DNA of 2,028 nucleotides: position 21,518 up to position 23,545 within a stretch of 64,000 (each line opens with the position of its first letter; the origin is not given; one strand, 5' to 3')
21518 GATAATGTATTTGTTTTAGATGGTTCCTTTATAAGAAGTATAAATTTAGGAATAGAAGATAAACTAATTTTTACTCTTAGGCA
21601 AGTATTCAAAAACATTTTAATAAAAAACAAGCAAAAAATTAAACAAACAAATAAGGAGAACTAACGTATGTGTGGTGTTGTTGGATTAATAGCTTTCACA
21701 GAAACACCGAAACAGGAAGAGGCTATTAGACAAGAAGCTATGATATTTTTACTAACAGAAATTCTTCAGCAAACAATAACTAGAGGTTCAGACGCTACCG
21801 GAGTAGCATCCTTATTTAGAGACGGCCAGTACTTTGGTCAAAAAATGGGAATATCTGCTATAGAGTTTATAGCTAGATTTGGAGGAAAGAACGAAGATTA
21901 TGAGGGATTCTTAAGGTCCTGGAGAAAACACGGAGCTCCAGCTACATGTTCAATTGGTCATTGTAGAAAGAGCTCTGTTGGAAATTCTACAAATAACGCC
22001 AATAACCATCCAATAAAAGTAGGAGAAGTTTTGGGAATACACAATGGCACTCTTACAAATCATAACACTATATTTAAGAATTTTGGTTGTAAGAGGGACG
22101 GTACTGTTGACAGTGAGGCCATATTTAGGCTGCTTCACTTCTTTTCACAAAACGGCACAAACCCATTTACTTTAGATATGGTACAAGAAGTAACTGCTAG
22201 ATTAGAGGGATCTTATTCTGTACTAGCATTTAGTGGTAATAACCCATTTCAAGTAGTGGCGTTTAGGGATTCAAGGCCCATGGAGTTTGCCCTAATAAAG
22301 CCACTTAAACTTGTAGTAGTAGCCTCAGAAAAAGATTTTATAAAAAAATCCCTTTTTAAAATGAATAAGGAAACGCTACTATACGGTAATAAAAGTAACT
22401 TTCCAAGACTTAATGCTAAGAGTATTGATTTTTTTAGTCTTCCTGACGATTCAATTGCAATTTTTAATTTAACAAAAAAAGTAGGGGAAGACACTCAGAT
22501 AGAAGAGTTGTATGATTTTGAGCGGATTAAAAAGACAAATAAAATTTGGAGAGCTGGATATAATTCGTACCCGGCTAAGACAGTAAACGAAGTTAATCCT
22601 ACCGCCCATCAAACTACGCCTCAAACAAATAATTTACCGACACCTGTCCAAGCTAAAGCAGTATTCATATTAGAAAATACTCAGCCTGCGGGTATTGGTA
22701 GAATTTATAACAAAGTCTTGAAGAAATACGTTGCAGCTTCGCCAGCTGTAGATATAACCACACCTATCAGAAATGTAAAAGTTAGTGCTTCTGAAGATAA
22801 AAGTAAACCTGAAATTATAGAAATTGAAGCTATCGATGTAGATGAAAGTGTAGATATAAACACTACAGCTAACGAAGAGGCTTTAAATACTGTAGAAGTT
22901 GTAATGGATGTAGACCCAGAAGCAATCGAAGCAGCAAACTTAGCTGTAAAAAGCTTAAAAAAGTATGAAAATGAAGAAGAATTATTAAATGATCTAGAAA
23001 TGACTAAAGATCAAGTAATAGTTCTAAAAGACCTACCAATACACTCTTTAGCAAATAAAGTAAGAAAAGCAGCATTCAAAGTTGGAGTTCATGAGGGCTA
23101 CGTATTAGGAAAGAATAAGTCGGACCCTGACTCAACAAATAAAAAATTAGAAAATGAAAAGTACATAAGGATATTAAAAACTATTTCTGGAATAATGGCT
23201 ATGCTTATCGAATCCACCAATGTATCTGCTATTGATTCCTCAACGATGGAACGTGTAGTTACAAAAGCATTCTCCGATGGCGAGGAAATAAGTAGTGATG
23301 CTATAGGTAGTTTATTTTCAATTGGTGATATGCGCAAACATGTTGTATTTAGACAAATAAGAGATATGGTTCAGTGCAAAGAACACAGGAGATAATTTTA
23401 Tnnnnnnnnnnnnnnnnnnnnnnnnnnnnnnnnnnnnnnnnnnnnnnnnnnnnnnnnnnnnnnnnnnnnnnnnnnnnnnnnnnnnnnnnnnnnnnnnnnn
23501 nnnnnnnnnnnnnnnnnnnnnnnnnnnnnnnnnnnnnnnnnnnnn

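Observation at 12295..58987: In both arrays attC polarity opposes phage transcription, and cassette genes are antisense to their attC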

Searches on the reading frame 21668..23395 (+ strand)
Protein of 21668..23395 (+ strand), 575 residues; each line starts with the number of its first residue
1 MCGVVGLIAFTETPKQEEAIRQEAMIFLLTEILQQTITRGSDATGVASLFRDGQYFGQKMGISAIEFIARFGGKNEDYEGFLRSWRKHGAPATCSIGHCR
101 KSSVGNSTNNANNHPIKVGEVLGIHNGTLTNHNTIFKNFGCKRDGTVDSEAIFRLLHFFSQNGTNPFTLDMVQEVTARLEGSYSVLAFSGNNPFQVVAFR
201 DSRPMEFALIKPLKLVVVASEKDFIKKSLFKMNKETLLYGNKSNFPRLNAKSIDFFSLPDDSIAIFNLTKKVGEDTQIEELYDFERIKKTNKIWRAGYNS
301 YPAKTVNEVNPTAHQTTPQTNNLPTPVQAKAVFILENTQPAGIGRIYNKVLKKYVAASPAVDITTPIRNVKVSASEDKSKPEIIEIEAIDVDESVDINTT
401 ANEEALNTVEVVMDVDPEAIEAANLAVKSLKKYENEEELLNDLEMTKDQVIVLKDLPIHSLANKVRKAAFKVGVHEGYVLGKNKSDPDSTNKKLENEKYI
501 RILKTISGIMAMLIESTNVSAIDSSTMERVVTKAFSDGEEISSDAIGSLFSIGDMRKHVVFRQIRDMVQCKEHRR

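Call 18: search_protein_families(library=phrogs, max_evalue=0.00001, proteins=[window:21668-23395:+])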
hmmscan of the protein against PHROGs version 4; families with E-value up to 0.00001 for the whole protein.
window:21668-23395:+ (575 aa): 5 families
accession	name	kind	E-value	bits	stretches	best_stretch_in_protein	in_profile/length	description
phrog_4736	-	other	5.7e-20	73.2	1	1-319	1-272/498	L-glutamine-D-fructose-6-phosphate aminotransferase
phrog_14519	-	moron, auxiliary metabolic gene and host takeover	3.5e-15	57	1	89-164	70-145/295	glutamine amidotransferase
phrog_18128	-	other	1.6e-10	41.5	1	1-226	1-191/437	aminotransferase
phrog_13807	-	unknown function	3.3e-10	39.9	1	90-221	64-195/609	-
phrog_10428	-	other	4.4e-07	30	1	1-227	1-218/476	L-glutamine-D-fructose-6-phosphate aminotransferase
